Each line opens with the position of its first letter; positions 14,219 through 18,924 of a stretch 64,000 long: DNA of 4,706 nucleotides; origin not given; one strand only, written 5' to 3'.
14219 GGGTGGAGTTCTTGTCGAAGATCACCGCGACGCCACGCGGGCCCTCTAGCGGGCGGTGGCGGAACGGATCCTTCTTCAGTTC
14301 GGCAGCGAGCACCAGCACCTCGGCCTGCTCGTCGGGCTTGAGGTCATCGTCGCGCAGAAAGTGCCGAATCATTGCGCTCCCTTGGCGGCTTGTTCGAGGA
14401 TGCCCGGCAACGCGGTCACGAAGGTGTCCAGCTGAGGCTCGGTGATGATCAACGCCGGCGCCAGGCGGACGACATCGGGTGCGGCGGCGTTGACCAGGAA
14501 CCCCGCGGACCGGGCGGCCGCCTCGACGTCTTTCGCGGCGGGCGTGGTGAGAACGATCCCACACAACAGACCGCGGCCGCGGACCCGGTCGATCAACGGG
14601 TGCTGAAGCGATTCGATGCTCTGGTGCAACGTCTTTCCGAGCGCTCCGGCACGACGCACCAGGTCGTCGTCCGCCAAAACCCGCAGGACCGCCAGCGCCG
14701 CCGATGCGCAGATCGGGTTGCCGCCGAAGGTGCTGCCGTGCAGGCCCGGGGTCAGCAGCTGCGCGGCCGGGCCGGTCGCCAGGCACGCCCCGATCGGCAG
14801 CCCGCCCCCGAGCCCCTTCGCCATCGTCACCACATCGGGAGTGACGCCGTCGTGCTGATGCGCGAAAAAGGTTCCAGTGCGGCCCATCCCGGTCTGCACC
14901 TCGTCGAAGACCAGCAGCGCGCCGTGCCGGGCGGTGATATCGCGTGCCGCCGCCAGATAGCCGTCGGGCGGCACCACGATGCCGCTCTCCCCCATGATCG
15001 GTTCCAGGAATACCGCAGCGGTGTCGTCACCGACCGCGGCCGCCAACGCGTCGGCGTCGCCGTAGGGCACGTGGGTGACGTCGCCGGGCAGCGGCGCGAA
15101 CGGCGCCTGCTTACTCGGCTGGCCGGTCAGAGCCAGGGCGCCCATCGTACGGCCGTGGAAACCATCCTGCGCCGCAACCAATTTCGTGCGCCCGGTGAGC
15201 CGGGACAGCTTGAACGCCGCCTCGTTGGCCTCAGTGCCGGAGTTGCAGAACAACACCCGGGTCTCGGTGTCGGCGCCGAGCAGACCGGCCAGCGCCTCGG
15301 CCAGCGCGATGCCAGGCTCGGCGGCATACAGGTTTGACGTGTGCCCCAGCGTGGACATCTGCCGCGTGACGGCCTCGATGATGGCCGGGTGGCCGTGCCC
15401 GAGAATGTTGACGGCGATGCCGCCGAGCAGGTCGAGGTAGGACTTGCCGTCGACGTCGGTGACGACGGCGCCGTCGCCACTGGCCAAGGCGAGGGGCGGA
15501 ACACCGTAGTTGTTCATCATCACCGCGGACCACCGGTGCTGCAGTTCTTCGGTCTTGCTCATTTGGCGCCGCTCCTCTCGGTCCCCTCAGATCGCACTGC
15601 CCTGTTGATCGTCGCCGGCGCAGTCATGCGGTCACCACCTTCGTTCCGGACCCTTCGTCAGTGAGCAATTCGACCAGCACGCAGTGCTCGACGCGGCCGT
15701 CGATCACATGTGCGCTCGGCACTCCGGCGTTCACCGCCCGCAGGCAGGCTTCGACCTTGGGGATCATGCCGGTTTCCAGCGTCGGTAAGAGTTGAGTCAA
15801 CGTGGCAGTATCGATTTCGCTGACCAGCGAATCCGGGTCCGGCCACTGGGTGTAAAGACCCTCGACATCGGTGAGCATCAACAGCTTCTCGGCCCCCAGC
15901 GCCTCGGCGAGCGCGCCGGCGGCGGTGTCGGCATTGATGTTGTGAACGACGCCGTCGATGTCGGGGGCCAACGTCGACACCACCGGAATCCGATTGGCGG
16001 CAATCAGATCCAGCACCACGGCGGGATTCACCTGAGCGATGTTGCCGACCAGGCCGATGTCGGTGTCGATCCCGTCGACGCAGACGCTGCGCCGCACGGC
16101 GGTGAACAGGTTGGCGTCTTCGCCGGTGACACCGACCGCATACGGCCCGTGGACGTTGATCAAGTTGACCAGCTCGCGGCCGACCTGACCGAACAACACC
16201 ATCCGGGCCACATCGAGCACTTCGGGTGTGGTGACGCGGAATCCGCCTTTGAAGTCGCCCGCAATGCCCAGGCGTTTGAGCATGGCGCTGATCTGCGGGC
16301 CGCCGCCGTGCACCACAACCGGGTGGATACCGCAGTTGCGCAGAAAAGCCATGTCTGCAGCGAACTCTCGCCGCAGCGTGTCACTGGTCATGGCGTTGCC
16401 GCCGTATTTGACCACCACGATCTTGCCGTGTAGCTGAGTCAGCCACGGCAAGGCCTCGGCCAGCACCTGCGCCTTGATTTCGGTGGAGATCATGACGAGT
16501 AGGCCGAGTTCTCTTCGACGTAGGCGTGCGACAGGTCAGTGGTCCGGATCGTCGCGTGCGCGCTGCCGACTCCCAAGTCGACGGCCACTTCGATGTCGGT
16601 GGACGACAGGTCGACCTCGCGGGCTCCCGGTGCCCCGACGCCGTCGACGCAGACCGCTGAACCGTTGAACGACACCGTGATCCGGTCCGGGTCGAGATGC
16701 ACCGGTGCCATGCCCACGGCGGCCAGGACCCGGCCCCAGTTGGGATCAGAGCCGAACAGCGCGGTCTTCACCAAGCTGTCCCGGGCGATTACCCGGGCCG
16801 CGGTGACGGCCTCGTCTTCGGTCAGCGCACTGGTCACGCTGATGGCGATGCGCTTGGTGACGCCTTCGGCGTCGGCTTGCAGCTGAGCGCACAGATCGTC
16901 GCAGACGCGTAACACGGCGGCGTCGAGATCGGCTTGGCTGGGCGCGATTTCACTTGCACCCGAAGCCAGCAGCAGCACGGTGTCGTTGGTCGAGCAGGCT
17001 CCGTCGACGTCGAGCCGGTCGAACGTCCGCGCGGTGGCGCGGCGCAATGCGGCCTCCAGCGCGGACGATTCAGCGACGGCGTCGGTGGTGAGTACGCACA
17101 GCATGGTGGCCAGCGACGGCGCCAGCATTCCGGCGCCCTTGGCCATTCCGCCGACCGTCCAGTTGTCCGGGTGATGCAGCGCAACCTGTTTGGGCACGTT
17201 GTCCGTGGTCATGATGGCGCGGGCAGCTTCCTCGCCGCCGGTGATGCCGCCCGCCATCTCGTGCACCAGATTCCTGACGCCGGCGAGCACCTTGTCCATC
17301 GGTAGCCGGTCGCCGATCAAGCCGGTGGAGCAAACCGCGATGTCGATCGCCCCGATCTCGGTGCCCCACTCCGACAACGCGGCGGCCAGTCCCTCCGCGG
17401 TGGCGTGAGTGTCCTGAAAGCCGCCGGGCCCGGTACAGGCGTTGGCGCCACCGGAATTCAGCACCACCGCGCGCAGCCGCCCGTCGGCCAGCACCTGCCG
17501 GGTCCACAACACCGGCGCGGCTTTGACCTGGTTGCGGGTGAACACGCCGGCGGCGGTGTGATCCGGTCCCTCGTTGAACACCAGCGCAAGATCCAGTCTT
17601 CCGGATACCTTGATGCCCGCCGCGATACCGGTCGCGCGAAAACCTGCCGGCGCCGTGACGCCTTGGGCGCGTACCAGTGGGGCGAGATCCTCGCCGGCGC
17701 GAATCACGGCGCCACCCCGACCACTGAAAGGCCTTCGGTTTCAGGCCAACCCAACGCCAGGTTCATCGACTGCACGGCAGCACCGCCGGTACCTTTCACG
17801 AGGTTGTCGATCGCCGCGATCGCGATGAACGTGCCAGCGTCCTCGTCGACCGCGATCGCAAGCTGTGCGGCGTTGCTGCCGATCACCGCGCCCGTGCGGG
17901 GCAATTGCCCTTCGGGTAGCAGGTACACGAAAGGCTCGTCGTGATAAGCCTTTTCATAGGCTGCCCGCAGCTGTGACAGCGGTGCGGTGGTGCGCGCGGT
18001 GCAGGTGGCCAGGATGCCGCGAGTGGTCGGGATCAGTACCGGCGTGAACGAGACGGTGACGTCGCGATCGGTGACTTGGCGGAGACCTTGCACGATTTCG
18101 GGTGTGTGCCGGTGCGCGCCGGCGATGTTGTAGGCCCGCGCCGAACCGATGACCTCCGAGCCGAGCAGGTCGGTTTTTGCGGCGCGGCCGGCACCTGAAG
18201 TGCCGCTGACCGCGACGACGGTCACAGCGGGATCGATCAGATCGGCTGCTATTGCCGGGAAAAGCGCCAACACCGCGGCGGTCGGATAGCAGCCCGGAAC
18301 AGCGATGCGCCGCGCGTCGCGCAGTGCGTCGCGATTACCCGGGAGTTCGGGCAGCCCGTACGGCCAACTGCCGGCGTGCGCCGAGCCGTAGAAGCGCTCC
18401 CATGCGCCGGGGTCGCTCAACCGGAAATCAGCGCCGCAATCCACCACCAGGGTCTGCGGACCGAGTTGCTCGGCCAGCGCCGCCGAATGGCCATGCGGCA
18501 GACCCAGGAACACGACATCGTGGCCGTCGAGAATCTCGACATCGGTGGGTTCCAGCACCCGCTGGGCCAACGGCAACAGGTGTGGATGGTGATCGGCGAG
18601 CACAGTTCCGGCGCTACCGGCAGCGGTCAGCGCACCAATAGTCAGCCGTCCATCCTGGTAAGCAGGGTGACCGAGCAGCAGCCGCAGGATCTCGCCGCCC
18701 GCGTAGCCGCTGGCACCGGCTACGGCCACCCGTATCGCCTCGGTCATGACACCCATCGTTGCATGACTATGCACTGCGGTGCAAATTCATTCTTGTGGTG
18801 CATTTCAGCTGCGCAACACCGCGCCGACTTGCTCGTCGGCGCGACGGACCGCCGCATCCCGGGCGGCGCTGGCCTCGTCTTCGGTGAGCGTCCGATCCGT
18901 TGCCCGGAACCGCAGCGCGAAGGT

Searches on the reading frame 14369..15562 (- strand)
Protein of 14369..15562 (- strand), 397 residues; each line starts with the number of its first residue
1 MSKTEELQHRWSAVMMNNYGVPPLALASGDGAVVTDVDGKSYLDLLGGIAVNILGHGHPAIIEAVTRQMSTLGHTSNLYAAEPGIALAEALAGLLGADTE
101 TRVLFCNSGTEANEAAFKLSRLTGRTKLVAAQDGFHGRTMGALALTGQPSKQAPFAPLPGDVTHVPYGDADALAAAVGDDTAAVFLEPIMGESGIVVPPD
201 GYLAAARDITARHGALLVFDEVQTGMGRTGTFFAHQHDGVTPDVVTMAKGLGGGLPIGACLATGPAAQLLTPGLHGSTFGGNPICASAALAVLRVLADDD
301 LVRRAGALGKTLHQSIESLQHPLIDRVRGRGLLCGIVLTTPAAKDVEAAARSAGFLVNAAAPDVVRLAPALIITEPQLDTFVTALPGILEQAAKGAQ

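Call 9: search_protein_families(library=ncbifam, proteins=[window:14369-15562:-], max_evalue=0.00001)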
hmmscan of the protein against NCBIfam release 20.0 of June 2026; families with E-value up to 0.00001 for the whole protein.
window:14369-15562:- (397 aa): 69 families (the best 25 are shown)
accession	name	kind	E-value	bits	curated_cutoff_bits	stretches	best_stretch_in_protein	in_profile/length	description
NF002874.0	PRK03244.1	equivalog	9.1e-197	653.6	457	1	2-394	5-397/399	acetylornithine transaminase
TIGR00707.1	argD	subfamily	2.8e-146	487.2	410.05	1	15-389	2-380/381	acetylornithine/succinylornithine family transaminase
NF002325.0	PRK01278.1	subfamily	1.7e-111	372.7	372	1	14-393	5-390/395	acetylornithine transaminase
NF003468.0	PRK05093.1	subfamily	4.2e-109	364.9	522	1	9-385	10-395/405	acetylornithine/succinyldiaminopimelate transaminase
TIGR03246.1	arg_catab_astC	subfamily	3.4e-107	358.9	609.95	1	11-380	6-384/397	acetylornithine/succinylornithine family transaminase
NF002797.0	PRK02936.1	equivalog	5.9e-105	351.2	496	1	15-393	4-381/385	acetylornithine transaminase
NF004426.0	PRK05769.1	equivalog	8.1e-102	341.2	552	1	3-391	16-439/441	acetyl ornithine aminotransferase family protein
NF009047.0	PRK12381.1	subfamily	2.8e-101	339.2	630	1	11-389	10-397/406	bifunctional succinylornithine transaminase/acetylornithine transaminase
NF042418.1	LysJ_Th_th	equivalog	4.3e-95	318.9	700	1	24-388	20-384/386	[LysW]-aminoadipate semialdehyde transaminase LysJ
NF005993.0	PRK08117.1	subfamily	1.6e-91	307.1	574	2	179-389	206-427/433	aspartate aminotransferase family protein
NF003397.0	PRK04612.1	equivalog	1.5e-89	300.7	735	1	19-384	19-396/408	acetylornithine transaminase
TIGR01885.1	Orn_aminotrans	equivalog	8e-89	298.2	378.4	1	16-384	13-396/402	ornithine--oxo-acid transaminase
NF053554.1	prodigi_MAP_PigE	equivalog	3.5e-87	293.6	850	1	27-351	405-740/837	prodigiosin MAP biosynthesis aminotransferase PigE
NF003145.0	PRK04073.1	equivalog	1.1e-85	287.6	656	1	1-384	1-390/396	ornithine--oxo-acid transaminase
NF008570.0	PRK11522.1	equivalog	1.2e-84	284.6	612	1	28-391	75-456/464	putrescine aminotransferase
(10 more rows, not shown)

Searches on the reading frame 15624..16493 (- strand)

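Call 9: search_protein_families(library=ncbifam, proteins=[window:15624-16493:-], max_evalue=0.00001)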
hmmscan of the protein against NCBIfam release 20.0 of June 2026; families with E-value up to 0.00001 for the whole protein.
window:15624-16493:- (289 aa): 17 families
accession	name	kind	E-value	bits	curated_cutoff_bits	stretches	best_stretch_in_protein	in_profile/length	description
TIGR00761.1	argB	equivalog_domain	3e-79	265.8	151.3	1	26-263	2-231/231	acetylglutamate kinase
NF003387.0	PRK04531.1-2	equivalog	4.3e-35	121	426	1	24-286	37-286/441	acetylglutamate kinase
NF010659.0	PRK14058.1-1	equivalog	1.7e-33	115.9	223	1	26-286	2-266/267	[LysW]-aminoadipate kinase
NF003641.0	PRK05279.1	equivalog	1.2e-30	106.8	344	1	9-288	11-291/441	amino-acid N-acetyltransferase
NF010662.0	PRK14058.1-4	equivalog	5.6e-29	101.1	194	1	26-286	2-261/264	[LysW]-aminoadipate/[LysW]-glutamate kinase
TIGR01890.1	N-Ac-Glu-synth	equivalog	5.9e-28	98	202.85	1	10-288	4-279/429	amino-acid N-acetyltransferase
NF010661.0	PRK14058.1-3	equivalog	2e-27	96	251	1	26-287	3-271/283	acetylglutamate/acetylaminoadipate kinase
NF003386.0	PRK04531.1-1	equivalog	1.3e-24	86.9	417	1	10-286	27-291/442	acetylglutamate kinase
NF010660.0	PRK14058.1-2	equivalog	2e-14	54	241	1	27-267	3-242/249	[LysW]-aminoadipate/[LysW]-glutamate kinase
TIGR00746.1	arcC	equivalog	1.1e-12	47.6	358.25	1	169-287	192-308/309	carbamate kinase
NF009008.0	PRK12354.1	subfamily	1.3e-12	47.5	361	1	169-263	186-280/308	carbamate kinase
NF009007.0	PRK12352.1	subfamily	4.5e-10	38.9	266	1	166-261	194-293/316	carbamate kinase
NF006926.0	PRK09411.1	equivalog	1.4e-07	31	416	1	179-262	193-276/297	carbamate kinase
TIGR00656.1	asp_kin_monofn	equivalog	3.2e-07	29.7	402.25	0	188-218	160-190/407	aspartate kinase, monofunctional class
TIGR01027.1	proB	equivalog_domain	2.6e-06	26.8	186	1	189-286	146-251/363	glutamate 5-kinase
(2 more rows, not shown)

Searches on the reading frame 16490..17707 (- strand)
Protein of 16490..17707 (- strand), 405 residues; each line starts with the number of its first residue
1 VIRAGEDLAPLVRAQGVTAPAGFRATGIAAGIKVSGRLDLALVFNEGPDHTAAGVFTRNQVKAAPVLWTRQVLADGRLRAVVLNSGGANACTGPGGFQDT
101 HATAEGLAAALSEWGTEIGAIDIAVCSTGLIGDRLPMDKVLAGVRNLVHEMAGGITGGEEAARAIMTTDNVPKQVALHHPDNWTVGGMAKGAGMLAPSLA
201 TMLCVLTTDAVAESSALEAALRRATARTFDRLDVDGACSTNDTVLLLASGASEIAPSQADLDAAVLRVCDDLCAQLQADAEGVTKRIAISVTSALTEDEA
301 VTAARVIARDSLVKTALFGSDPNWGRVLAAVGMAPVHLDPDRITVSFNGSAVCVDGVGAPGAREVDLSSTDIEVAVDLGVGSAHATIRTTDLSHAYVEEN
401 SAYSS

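Call 9: search_protein_families(library=ncbifam, proteins=[window:16490-17707:-], max_evalue=0.00001)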
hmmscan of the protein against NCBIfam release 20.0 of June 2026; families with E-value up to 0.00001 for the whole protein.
window:16490-17707:- (405 aa): 2 families
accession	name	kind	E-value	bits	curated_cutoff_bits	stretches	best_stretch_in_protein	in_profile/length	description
NF003802.0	PRK05388.1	equivalog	6.8e-136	453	351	1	14-405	4-400/400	bifunctional glutamate N-acetyltransferase/amino-acid acetyltransferase ArgJ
TIGR00120.1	ArgJ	equivalog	2e-108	362.8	298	1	15-404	3-404/405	bifunctional ornithine acetyltransferase/N-acetylglutamate synthase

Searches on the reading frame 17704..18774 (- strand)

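Call 9: search_protein_families(library=ncbifam, proteins=[window:17704-18774:-], max_evalue=0.00001)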
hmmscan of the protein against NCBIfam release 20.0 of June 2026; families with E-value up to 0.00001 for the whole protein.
window:17704-18774:- (356 aa): 2 families
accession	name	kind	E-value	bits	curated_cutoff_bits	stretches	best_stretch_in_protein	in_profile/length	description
TIGR01850.1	argC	equivalog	5.5e-113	377.7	233.6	1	14-356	1-345/345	N-acetyl-gamma-glutamyl-phosphate reductase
TIGR01851.1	argC_other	equivalog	4.7e-27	95.1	229.85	1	80-342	45-309/310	N-acetyl-gamma-glutamyl-phosphate reductase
